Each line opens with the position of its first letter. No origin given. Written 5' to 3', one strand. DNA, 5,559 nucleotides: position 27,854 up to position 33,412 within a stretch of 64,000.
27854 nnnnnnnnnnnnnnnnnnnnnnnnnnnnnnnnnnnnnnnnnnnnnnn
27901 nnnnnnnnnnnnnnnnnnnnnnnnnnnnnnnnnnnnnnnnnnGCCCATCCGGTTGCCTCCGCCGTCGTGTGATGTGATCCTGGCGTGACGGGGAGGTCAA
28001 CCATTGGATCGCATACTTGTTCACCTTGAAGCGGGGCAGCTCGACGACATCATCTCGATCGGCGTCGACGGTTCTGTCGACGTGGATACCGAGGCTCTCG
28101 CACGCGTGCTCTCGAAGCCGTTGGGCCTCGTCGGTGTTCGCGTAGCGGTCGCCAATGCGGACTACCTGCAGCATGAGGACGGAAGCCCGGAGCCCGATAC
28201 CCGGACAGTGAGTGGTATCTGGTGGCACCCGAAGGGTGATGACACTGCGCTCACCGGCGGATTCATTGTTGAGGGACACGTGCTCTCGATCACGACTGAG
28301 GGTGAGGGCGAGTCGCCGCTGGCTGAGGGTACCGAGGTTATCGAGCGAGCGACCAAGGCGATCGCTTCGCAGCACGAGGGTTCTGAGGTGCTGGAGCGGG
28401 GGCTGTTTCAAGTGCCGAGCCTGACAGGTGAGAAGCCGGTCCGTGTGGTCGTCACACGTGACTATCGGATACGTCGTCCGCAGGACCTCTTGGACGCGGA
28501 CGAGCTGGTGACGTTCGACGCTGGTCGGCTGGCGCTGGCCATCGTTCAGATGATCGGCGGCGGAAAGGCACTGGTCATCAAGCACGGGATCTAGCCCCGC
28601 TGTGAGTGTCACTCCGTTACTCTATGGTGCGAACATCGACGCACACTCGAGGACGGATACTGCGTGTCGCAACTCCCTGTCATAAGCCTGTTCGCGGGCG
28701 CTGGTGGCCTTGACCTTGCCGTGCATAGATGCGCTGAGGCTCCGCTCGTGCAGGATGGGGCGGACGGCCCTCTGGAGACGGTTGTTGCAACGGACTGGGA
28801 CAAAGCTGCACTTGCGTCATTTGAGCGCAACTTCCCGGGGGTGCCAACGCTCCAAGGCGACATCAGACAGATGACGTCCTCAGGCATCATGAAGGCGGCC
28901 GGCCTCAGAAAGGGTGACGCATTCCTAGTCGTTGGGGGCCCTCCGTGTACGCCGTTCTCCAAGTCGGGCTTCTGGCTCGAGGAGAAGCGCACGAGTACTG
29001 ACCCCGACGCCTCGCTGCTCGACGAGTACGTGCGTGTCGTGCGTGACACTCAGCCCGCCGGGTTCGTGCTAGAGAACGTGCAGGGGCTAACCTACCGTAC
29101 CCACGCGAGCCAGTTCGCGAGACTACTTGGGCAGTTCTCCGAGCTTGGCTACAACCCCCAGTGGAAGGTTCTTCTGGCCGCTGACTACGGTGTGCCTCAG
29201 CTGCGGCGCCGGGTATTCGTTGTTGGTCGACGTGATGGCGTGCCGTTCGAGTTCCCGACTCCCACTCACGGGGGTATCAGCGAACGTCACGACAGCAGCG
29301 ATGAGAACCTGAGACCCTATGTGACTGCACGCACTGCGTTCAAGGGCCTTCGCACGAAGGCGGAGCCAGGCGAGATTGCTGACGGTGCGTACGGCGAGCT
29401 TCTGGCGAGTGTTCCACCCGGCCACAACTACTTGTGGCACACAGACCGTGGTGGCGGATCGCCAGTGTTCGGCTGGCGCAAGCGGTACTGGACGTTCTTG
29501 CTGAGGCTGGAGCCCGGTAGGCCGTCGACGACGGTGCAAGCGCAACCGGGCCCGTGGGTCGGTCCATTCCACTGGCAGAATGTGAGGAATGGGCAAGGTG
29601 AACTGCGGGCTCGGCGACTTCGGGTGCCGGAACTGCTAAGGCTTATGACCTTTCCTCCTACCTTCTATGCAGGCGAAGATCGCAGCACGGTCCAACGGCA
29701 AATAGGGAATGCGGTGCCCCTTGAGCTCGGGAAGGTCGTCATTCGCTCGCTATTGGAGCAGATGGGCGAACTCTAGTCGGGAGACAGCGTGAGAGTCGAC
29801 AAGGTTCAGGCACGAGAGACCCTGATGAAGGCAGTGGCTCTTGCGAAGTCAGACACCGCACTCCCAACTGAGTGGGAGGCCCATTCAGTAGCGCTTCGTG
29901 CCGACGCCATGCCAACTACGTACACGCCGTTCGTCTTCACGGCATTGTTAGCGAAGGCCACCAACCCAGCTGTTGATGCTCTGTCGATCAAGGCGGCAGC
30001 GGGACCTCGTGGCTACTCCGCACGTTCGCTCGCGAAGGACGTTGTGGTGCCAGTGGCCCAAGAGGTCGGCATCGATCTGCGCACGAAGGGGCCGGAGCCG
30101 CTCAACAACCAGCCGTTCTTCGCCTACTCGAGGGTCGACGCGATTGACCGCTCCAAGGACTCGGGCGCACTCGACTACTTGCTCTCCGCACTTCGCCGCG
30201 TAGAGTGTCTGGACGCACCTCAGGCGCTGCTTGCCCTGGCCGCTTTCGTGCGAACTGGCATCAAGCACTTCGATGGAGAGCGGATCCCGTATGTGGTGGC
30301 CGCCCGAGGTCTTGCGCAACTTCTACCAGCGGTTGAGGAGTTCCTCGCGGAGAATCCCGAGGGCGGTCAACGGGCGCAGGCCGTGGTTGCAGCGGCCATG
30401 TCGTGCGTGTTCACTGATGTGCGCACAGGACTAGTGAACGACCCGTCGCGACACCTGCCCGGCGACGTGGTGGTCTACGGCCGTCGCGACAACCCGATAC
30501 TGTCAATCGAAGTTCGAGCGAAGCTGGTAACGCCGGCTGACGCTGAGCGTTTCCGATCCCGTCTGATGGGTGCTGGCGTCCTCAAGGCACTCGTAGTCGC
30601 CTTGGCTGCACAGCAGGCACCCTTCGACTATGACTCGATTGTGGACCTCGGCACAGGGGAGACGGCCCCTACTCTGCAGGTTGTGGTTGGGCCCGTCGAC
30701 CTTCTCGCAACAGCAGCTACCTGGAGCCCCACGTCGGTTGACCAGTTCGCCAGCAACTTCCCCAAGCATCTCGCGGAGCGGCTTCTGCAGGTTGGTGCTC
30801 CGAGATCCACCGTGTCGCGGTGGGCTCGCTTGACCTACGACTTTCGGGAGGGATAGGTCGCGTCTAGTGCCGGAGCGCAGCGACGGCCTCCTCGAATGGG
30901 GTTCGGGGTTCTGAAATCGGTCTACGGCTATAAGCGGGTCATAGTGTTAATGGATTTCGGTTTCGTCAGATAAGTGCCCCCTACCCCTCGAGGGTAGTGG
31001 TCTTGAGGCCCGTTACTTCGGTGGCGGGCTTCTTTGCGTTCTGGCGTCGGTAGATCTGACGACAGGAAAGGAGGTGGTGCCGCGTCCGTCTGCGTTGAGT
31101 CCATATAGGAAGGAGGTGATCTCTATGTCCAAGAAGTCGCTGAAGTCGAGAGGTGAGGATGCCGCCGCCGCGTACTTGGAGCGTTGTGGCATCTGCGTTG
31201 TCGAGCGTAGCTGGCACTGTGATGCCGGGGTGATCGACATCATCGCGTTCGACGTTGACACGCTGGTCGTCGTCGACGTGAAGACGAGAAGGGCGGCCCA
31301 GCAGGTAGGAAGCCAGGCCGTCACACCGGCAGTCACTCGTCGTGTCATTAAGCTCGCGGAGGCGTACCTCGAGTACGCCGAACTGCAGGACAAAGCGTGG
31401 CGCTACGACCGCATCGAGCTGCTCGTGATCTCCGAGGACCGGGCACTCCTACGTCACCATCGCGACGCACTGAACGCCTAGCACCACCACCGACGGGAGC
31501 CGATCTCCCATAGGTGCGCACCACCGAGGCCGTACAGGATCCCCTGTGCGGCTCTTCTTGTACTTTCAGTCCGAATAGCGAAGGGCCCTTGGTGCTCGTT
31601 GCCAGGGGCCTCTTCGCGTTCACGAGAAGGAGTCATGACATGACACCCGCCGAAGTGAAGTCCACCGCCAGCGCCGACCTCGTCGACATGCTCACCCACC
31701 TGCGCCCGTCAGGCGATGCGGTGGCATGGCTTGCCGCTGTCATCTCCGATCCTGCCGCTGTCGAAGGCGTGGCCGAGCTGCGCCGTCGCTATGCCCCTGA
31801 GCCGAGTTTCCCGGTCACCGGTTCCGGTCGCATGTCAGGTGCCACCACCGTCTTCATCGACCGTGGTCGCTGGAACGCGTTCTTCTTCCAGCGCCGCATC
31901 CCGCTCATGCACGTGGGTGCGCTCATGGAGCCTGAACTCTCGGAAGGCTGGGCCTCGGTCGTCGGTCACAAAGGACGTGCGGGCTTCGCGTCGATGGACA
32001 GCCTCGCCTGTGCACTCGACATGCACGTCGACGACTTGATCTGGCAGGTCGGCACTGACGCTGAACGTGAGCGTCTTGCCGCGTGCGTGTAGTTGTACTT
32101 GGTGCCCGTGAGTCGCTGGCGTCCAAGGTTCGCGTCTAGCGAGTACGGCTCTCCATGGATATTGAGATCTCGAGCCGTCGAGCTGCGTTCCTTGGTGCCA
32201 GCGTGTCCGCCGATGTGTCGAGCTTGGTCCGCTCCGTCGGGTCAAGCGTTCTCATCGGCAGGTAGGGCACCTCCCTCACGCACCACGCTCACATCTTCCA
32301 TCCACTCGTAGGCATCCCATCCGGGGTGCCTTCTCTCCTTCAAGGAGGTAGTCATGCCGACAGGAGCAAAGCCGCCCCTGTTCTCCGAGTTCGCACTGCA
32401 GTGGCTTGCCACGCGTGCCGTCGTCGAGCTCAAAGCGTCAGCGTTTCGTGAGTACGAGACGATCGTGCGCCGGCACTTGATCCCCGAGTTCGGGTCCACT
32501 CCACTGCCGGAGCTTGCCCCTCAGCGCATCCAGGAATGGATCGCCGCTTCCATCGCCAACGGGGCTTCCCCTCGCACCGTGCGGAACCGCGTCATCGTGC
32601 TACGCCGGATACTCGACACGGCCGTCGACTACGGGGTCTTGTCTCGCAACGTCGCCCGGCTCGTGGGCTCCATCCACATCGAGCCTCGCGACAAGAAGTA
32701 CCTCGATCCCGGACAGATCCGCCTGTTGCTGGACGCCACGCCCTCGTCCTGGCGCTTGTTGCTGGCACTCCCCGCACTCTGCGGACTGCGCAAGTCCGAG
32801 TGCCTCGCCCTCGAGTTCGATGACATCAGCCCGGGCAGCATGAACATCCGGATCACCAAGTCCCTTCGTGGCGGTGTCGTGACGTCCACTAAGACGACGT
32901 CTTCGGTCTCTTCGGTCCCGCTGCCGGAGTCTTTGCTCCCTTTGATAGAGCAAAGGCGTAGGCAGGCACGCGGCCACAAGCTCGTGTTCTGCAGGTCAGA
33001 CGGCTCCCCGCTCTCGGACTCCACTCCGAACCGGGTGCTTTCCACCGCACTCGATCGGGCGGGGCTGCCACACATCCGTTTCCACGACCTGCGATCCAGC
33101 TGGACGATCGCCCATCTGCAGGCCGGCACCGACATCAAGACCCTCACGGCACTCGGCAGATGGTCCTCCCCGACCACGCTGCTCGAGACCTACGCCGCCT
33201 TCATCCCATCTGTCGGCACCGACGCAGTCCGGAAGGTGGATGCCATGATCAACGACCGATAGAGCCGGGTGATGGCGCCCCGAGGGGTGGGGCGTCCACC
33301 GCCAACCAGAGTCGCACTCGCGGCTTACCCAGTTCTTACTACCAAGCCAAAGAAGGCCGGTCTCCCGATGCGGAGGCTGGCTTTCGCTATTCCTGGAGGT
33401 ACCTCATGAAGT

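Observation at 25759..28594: Membrane-tethered HerA/DUF87 ATPase with an unrecognisable 196-aa partner on a defence island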

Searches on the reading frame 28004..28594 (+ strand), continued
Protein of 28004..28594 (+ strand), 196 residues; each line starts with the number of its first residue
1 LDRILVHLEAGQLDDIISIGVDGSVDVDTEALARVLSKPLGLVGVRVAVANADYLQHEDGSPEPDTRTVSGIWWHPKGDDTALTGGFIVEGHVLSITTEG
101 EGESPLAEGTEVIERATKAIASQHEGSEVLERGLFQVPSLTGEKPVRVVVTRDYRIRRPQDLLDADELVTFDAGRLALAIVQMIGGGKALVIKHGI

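Call 72: find_related_loci(query=A2, collection=metagenome_contigs, flank=6000)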
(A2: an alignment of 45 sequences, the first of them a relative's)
Query A2 (196 aa) in metagenome_contigs; peptide patterns used: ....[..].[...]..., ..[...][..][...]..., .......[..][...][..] (x = any residue, [..] = any of these).
143 stretches matched a pattern; 12 encode a relative of the query (tblastn E <= 1e-3); 11 distinct loci.
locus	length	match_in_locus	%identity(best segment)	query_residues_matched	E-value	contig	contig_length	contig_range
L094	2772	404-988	59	2-196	1e-74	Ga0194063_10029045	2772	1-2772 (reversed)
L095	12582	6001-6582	60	3-196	5e-73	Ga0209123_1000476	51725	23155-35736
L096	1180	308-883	62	5-196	1e-74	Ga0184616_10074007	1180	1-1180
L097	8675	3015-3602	55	1-196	9e-70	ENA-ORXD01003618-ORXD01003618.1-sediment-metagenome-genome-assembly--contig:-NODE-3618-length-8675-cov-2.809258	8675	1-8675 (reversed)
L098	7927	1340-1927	56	1-196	2e-69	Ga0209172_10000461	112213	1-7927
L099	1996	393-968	61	5-196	2e-68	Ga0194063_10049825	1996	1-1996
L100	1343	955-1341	68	1-129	5e-59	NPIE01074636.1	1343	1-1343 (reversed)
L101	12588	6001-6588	56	1-196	3e-69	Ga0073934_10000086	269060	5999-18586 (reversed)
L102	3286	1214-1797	59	2-196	1e-53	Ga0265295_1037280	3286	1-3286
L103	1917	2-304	63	96-196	1e-36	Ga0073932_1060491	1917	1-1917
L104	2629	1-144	67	149-196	9e-16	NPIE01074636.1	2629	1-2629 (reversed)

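Call 96: find_related_loci(query=A2, collection=viral_contigs, flank=5000)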
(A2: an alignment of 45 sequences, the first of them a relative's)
Query A2 (196 aa) in viral_contigs; peptide patterns used: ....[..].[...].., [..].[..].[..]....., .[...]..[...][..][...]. (x = any residue, [..] = any of these).
36 stretches matched a pattern, but none encodes a relative of the query by tblastn (E <= 1e-3).

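Call 98: find_encoding_contigs(protein=P0002, flank=10000, max_places=2)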
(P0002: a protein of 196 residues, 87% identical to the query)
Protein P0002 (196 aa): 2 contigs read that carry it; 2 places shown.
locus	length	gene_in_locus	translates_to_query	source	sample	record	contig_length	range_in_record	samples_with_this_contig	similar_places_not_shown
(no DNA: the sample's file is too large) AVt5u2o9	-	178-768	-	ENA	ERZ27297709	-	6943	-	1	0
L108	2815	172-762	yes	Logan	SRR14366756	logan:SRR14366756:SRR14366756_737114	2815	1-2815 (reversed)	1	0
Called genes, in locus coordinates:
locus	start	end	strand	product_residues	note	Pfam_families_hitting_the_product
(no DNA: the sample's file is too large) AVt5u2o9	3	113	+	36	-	?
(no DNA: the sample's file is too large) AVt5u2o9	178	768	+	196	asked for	-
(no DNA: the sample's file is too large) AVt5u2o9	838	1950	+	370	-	PF00145:DNA_methylase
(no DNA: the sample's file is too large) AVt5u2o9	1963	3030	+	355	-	PF09566:RE_SacI_N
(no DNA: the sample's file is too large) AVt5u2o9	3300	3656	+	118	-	PF02021:UPF0102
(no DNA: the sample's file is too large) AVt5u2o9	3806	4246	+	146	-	-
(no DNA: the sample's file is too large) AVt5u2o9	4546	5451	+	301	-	PF14659:Phage_int_SAM_3 (weak), PF22022:Phage_int_M (weak), PF00589:Phage_integrase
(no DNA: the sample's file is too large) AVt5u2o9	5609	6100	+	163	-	PF04002:RadC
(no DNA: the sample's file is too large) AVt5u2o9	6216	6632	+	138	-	PF00226:DnaJ (faint)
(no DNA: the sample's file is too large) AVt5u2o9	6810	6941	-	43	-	?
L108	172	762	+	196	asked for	-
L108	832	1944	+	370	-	PF00145:DNA_methylase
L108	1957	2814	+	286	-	?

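Call 106: search_protein_families(library=pfam, proteins=[L095:2988-5321:-, L095:2122-3156:-, L101:3111-5660:-, L097:66-1538:+, L097:1549-2628:+, L097:3614-4183:-, L097:4180-5838:-, L097:5835-8213:-, L003:10595-11164:-, L091:3076-3651:-], max_evalue=0.001)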
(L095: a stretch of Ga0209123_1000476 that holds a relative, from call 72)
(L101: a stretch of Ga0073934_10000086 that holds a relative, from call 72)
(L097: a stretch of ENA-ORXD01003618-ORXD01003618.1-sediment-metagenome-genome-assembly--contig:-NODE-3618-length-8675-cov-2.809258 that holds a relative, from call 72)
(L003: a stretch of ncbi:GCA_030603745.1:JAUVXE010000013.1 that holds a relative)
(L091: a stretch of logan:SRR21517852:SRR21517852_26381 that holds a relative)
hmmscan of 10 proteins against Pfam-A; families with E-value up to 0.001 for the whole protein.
L095:2988-5321:- (777 aa): 0 families

L095:2122-3156:- (344 aa): 1 family
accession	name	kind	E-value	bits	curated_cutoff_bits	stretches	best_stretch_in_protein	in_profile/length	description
PF18928.5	DUF5677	-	5.5e-12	46.5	27.1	1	115-267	1-152/166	Family of unknown function (DUF5677)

L101:3111-5660:- (849 aa): 2 families
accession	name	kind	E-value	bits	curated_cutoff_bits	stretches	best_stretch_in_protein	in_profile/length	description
PF03235.19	GmrSD_N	-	6.4e-36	124.8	33.2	1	240-481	2-199/199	GmrSD restriction endonuclease, N-terminal domain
PF07510.16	GmrSD_C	-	4.1e-24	85.5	23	1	677-828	1-137/138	GmrSD restriction endonucleases, C-terminal domain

L097:66-1538:+ (490 aa): 4 families
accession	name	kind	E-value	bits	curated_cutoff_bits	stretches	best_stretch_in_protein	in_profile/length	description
PF19044.6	P-loop_TraG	-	1.5e-15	57.2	25.8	2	117-191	28-102/413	TraG P-loop domain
PF12846.13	AAA_10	-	2.8e-08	33.6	27.5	1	117-159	20-62/362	AAA-like domain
PF01935.23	DUF87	-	9.6e-06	26.3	23.2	1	122-195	27-84/220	Helicase HerA, central domain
PF10412.15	TrwB_AAD_bind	-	3.8e-05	23.2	20.5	0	375-431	258-314/387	Type IV secretion-system coupling protein DNA-binding domain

L097:1549-2628:+ (359 aa): 1 family
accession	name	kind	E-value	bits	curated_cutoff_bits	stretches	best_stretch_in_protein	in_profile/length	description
PF00877.26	NLPC_P60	-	5.8e-22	78.1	23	1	245-339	1-94/105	NlpC/P60 family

L097:3614-4183:- (189 aa): 0 families

L097:4180-5838:- (552 aa): 6 families
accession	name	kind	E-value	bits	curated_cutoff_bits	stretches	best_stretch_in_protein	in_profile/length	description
PF04851.21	ResIII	-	8.2e-25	88.1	22.5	1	142-291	3-162/164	Type III restriction enzyme, res subunit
PF04471.18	Mrr_cat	-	2.8e-18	66.6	21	1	13-130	5-115/115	Restriction endonuclease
PF00271.37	Helicase_C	-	1.2e-13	51.7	23.5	1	367-471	8-109/110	Helicase conserved C-terminal domain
PF00270.35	DEAD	-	5.1e-08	33.3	26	1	163-291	15-160/167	DEAD/DEAH box helicase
PF18766.7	SWI2_SNF2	-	8e-08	32.6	26.7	1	147-327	2-191/221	SWI2/SNF2 ATPase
PF22722.2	NA-iREase1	-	0.00043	20.7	27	1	39-109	22-89/106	NACHT-associated inactive Restriction Endonuclease 1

L097:5835-8213:- (792 aa): 2 families
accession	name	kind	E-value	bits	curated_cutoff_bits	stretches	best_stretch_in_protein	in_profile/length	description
PF13589.12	HATPase_c_3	-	1e-08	35.7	25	1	33-154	4-112/137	Histidine kinase-, DNA gyrase B-, and HSP90-like ATPase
PF02518.31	HATPase_c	-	4.7e-07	30.7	26.4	1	34-165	8-94/111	Histidine kinase-, DNA gyrase B-, and HSP90-like ATPase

L003:10595-11164:- (189 aa): 0 families

L091:3076-3651:- (191 aa): 0 families

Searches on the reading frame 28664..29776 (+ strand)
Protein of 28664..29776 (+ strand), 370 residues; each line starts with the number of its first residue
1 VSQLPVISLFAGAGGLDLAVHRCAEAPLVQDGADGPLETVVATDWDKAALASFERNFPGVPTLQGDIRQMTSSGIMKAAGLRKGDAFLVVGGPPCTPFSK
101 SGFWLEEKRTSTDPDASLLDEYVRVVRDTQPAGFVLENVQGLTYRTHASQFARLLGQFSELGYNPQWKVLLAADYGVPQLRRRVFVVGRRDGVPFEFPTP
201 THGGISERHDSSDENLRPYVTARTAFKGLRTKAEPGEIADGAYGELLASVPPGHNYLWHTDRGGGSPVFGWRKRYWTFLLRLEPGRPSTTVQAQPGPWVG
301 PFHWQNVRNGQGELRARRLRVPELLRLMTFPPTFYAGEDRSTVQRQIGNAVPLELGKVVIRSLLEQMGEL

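Call 12: search_protein_families(library=pfam, proteins=[window:28664-29776:+], max_evalue=0.001)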
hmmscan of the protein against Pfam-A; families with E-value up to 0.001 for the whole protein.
window:28664-29776:+ (370 aa): 1 family
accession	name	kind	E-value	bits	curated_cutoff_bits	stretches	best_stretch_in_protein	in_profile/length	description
PF00145.23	DNA_methylase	-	2.6e-53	182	22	1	6-363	3-322/324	C-5 cytosine-specific DNA methylase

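Call 25: search_protein_families(library=padloc, proteins=[window:28664-29776:+], max_evalue=0.01)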
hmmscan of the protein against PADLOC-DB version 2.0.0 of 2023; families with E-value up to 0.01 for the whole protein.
window:28664-29776:+ (370 aa): 60 families (the best 25 are shown)
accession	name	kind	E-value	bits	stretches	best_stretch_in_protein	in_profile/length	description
PDLC00026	DruM2|DruM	-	4.4e-71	238.2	1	2-368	3-319/336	DNA cytosine methylase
PDLC03378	MTase_II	-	2.7e-66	222.2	1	4-366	3-329/344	Type II methyltransferase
PDLC03234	MTase_II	-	1.8e-64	216.3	2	3-231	4-204/375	Type II methyltransferase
PDLC00033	DruM2|DruM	-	3.3e-61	205.6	1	3-366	21-363/368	DNA cytosine methylase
PDLC03326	MTase_II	-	4.5e-58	195.4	2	4-230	5-215/412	Type II methyltransferase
PDLC03272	MTase_II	-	6.7e-50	168.4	1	2-367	73-390/407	Type II methyltransferase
PDLC02650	DrmMII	-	1.3e-45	154.1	2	1-144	6-138/435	DrmMII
PDLC00031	DruM2|DruM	-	8.9e-45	151.3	2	4-235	12-215/361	DNA cytosine methylase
PDLC00027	DruM2|DruM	-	6.2e-43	145.5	2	4-228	12-208/361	DNA cytosine methylase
PDLC03307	MTase_II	-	6.2e-38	129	2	8-203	5-205/382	Type II methyltransferase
PDLC03237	MTase_II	-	3.8e-31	105.8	2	8-193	798-972/1036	Type II methyltransferase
PDLC00030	DruM2|DruM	-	1.7e-30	104.5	2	2-190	4-185/380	DNA cytosine methylase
PDLC02656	DrmMII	-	2.7e-30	103.6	2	3-229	4-232/491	DrmMII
PDLC02649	DrmMII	-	2.9e-29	100.3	2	86-199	116-229/422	DrmMII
PDLC02648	DrmMII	-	8e-28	95.4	2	2-204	20-245/468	DrmMII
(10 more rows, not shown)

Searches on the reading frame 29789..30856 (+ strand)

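Call 12: search_protein_families(library=pfam, proteins=[window:29789-30856:+], max_evalue=0.001)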
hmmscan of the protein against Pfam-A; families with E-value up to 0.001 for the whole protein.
window:29789-30856:+ (355 aa): 1 family
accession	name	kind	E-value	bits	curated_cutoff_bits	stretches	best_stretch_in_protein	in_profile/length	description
PF09566.16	RE_SacI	-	4.4e-26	92.9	19.3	1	2-270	4-273/276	SacI restriction endonuclease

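Call 25: search_protein_families(library=padloc, proteins=[window:29789-30856:+], max_evalue=0.01)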
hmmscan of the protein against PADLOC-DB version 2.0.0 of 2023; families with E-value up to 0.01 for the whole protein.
window:29789-30856:+ (355 aa): 2 families
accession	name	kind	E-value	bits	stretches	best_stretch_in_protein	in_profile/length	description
PDLC03560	REase_II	-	1.7e-58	196.3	2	2-229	11-243/397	Type II restriction enzyme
PDLC03473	REase_II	-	3.9e-07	27.5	1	3-91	5-94/351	Type II restriction enzyme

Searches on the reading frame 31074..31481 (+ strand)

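Call 93: search_protein_families(library=pfam, proteins=[window:31074-31481:+], max_evalue=0.0001)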
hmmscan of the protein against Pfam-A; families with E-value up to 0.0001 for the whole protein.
window:31074-31481:+ (135 aa): 1 family
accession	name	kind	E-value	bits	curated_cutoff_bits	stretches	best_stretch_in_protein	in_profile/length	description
PF02021.23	UPF0102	-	1.9e-18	67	23.6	1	27-115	1-79/80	Uncharacterised protein family UPF0102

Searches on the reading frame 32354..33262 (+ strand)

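Call 12: search_protein_families(library=pfam, proteins=[window:32354-33262:+], max_evalue=0.001)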
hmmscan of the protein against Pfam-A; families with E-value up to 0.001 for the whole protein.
window:32354-33262:+ (302 aa): 3 families
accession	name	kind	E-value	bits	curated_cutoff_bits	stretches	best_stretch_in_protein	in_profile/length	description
PF00589.27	Phage_integrase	-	3.6e-20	72.9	27.1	1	116-281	2-166/172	Phage integrase family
PF14659.12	Phage_int_SAM_3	-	3.9e-10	40.2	22.6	1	10-63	2-54/58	Phage integrase, N-terminal SAM-like domain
PF22022.2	Phage_int_M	-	0.00023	21.8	27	1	10-102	1-91/96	Phage integrase central domain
